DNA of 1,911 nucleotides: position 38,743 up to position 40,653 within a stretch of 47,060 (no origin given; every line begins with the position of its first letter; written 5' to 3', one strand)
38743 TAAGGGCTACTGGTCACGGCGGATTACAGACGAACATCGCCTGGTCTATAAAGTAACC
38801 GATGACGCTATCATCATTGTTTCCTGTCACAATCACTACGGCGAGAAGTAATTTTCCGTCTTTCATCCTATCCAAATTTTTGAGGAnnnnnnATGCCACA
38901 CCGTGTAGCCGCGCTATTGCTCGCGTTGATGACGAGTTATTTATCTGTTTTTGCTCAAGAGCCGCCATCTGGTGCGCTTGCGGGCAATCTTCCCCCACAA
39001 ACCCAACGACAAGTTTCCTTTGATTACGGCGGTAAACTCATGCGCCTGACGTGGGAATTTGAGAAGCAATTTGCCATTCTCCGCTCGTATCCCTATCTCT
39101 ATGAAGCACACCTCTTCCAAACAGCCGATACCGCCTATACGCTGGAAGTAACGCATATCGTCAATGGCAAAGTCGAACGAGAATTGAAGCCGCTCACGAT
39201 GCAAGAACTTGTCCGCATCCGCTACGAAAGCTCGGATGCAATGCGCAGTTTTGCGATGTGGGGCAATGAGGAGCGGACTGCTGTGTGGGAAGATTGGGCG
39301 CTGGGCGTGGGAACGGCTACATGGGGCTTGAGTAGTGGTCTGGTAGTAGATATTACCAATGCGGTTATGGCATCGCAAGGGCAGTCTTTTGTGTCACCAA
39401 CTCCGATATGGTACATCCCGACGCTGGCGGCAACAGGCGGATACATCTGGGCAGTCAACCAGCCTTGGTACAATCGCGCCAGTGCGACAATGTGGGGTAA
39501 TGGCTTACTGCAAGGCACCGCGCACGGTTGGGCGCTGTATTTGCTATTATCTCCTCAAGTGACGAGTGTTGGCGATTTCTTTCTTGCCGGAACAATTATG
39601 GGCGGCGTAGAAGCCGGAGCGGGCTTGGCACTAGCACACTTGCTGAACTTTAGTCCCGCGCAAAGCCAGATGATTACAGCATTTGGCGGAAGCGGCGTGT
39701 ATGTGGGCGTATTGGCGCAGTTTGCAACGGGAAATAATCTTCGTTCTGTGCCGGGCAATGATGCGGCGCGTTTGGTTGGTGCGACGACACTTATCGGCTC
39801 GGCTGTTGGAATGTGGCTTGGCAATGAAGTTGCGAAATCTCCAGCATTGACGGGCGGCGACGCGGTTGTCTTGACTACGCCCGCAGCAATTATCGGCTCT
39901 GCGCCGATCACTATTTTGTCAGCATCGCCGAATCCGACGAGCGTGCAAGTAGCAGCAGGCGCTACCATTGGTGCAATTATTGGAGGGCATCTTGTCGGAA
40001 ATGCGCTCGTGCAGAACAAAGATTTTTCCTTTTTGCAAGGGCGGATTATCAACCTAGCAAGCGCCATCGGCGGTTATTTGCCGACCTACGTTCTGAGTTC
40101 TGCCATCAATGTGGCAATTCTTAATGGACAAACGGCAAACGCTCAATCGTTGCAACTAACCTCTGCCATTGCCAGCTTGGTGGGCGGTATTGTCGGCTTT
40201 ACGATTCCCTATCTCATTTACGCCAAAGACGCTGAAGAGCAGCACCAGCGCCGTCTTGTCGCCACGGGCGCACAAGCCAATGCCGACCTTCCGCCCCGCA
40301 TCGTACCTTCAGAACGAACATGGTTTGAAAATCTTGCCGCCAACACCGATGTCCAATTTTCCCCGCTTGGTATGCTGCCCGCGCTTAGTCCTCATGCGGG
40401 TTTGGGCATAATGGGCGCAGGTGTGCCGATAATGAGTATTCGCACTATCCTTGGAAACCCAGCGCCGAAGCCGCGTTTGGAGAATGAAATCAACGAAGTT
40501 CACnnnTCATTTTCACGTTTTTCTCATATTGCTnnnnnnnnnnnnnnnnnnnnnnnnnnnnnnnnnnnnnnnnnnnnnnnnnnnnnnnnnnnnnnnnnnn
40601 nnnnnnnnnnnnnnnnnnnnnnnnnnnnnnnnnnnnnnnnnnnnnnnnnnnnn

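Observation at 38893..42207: Tandem pair of diverged paralogs encoding large Gly/Ala-rich polytopic membrane proteins of no recognisable family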

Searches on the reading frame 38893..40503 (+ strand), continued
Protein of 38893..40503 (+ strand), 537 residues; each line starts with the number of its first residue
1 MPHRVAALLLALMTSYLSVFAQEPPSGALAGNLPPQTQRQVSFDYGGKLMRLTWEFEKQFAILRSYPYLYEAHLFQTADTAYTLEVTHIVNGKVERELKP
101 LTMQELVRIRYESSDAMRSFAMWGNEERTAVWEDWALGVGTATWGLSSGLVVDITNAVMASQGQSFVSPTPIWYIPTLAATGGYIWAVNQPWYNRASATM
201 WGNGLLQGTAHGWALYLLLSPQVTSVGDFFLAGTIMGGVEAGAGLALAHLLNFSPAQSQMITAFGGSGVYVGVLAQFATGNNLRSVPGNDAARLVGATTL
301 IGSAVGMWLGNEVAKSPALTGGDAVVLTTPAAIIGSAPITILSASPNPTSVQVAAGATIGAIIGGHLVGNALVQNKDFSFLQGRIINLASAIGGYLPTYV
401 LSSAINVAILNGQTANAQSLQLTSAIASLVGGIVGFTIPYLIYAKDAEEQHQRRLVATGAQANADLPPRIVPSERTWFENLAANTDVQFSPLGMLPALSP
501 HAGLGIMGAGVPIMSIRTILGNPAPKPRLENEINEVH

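Call 76: find_encoding_contigs(protein=P0208, flank=6000, max_places=1)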
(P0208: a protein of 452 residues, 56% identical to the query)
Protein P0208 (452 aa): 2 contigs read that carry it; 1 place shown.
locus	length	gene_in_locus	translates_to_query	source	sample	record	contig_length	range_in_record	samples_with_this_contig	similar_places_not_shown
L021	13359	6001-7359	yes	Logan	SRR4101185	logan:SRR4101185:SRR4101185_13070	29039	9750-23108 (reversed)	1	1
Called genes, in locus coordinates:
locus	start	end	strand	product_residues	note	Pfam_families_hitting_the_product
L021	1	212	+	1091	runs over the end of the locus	PF04313:HSDR_N, PF04851:ResIII, PF18766:SWI2_SNF2, PF22679:T1R_D3-like, PF11867:T1RH-like_C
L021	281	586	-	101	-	PF03334:PhaG_MnhG_YufB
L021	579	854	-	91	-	PF04066:MrpF_PhaF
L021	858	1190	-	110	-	PF01899:MNHE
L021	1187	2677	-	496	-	PF00662:Proton_antipo_N (weak), PF10125:NADHdeh_related (weak), PF00361:Proton_antipo_M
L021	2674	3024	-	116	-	PF00420:Oxidored_q2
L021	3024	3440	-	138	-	PF04039:MnhB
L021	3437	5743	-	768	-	PF00662:Proton_antipo_N, PF00361:Proton_antipo_M, PF13244:MbhD, PF20501:MbhE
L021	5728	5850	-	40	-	-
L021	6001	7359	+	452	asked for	-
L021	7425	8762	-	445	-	PF02812:ELFV_dehydrog_N, PF00208:ELFV_dehydrog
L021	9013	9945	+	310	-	PF00756:Esterase, PF12146:Hydrolase_4 (weak)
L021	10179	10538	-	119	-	-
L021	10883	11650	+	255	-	PF00149:Metallophos, PF12850:Metallophos_2 (faint)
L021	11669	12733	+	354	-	PF13439:Glyco_transf_4 (weak), PF13528:Glyco_trans_1_3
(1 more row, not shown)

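Call 77: find_encoding_contigs(protein=P0062, flank=6000, max_places=1)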
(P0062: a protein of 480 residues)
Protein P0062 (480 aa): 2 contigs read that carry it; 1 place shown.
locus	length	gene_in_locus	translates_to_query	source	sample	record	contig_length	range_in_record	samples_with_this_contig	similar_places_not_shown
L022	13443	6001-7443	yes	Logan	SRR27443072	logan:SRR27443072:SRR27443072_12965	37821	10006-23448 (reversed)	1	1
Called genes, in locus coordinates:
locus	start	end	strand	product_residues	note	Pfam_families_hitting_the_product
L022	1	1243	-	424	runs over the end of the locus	PF00512:HisKA, PF02518:HATPase_c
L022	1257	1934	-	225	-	PF00072:Response_reg, PF00486:Trans_reg_C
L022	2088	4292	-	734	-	PF00141:peroxidase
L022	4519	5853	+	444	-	PF12708:Pect-lyase_RHGA_epim (faint), PF00295:Glyco_hydro_28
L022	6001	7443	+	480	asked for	-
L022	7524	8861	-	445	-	PF02812:ELFV_dehydrog_N, PF00208:ELFV_dehydrog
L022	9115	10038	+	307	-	PF00756:Esterase, PF02230:Abhydrolase_2 (weak)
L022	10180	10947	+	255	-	PF00149:Metallophos, PF12850:Metallophos_2 (faint)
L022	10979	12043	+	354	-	PF13439:Glyco_transf_4 (weak), PF13528:Glyco_trans_1_3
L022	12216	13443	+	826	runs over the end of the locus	PF02837:Glyco_hydro_2_N, PF22666:Glyco_hydro_2_N2 (weak), PF22820:TcaA_3rd_4th (faint), PF00703:Glyco_hydro_2, PF02836:Glyco_hydro_2_C, PF16355:DUF4982, PF18565:Glyco_hydro2_C5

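Call 78: find_encoding_contigs(protein=P0183, flank=6000, max_places=1)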
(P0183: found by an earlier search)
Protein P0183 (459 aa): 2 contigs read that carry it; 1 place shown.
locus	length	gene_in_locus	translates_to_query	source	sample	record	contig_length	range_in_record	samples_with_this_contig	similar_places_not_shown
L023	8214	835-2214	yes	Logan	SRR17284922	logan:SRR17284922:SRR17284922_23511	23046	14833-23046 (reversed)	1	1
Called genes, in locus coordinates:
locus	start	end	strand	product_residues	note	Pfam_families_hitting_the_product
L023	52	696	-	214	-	PF12766:Pyridox_oxase_2, PF01243:PNPOx_N, PF10590:PNP_phzG_C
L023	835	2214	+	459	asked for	-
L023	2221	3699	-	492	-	PF14870:PSII_BNR (weak), PF13088:BNR_2 (faint), PF02012:BNR (faint), PF15902:Sortilin-Vps10 (weak), PF18962:Por_Secre_tail (weak)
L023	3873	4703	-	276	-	PF00892:EamA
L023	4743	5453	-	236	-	PF02585:PIG-L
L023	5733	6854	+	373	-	PF06580:His_kinase, PF02518:HATPase_c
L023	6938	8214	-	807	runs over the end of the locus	PF00155:Aminotran_1_2, PF01053:Cys_Met_Meta_PP, PF01212:Beta_elim_lyase, PF00583:Acetyltransf_1 (faint)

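Call 79: search_protein_families(library=ncbifam, alignment_id=A2, max_evalue=0.1)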
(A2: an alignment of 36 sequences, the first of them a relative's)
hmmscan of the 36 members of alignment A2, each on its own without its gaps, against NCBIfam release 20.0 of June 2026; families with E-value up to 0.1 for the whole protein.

A. member 1, P0055 (455 aa): 1 family
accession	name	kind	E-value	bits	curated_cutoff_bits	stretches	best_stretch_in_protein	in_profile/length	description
NF058662.1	cispenta_AmcF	equivalog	0.0087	15.1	325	1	365-401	186-222/369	cispentacin biosynthesis acyltransferase subunit AmcF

B. families by the number of members that match (of 36 scanned): 6 families
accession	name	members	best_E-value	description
NF053611.1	YiaD_Gzip_OmpA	2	0.02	YiaD family glycine zipper/OmpA-like lipoprotein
NF058662.1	cispenta_AmcF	1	0.0087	cispentacin biosynthesis acyltransferase subunit AmcF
NF002366.0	PRK01346.1-3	1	0.016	hypothetical protein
NF003146.0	PRK04081.1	1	0.039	hypothetical protein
NF008490.0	PRK11401.1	1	0.043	enamine/imine deaminase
NF038399.1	NH_RiPP_Os17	1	0.055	Os1348 family NHLP clan protein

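Call 86: search_protein_families(library=padloc, proteins=[window:38893-40503:+], max_evalue=0.01)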
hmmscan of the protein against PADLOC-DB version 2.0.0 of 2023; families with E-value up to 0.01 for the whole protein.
window:38893-40503:+ (537 aa): 0 families

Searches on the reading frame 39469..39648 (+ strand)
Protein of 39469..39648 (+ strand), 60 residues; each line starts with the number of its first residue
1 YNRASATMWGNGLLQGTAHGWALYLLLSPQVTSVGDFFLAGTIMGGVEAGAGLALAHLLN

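Call 61: search_solved_structures(query=A4, max_evalue=10, show_alignments=2)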
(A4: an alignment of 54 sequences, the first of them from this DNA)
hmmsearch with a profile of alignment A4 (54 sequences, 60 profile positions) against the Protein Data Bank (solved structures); distinct sequences matched with E-value up to 10: 5.
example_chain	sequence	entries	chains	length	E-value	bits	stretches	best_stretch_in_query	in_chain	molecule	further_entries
8zno_K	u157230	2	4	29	0.11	15.6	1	29-52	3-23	Ubiquinol-cytochrome c reductase complex 6.7 kDa protein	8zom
9hyu_L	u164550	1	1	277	0.22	14.7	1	33-58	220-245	Photosystem I reaction center subunit V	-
6gcs_X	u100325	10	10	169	0.39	13.9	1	19-55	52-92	NUXM SUBUNIT | Subunit NUXM of NADH:Ubiquinone Oxidoreductase (Complex I) | NADH-ubiquinone oxidoreductase complex I, 21 kDa subunit-domain-containing protein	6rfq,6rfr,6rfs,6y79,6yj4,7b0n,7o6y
9qef_E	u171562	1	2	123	2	11.7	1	19-59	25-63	Co-purified transmembrane protein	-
9i4t_Q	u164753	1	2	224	2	11.7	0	30-52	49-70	Oxygen-evolving enhancer protein 3-1, chloroplastic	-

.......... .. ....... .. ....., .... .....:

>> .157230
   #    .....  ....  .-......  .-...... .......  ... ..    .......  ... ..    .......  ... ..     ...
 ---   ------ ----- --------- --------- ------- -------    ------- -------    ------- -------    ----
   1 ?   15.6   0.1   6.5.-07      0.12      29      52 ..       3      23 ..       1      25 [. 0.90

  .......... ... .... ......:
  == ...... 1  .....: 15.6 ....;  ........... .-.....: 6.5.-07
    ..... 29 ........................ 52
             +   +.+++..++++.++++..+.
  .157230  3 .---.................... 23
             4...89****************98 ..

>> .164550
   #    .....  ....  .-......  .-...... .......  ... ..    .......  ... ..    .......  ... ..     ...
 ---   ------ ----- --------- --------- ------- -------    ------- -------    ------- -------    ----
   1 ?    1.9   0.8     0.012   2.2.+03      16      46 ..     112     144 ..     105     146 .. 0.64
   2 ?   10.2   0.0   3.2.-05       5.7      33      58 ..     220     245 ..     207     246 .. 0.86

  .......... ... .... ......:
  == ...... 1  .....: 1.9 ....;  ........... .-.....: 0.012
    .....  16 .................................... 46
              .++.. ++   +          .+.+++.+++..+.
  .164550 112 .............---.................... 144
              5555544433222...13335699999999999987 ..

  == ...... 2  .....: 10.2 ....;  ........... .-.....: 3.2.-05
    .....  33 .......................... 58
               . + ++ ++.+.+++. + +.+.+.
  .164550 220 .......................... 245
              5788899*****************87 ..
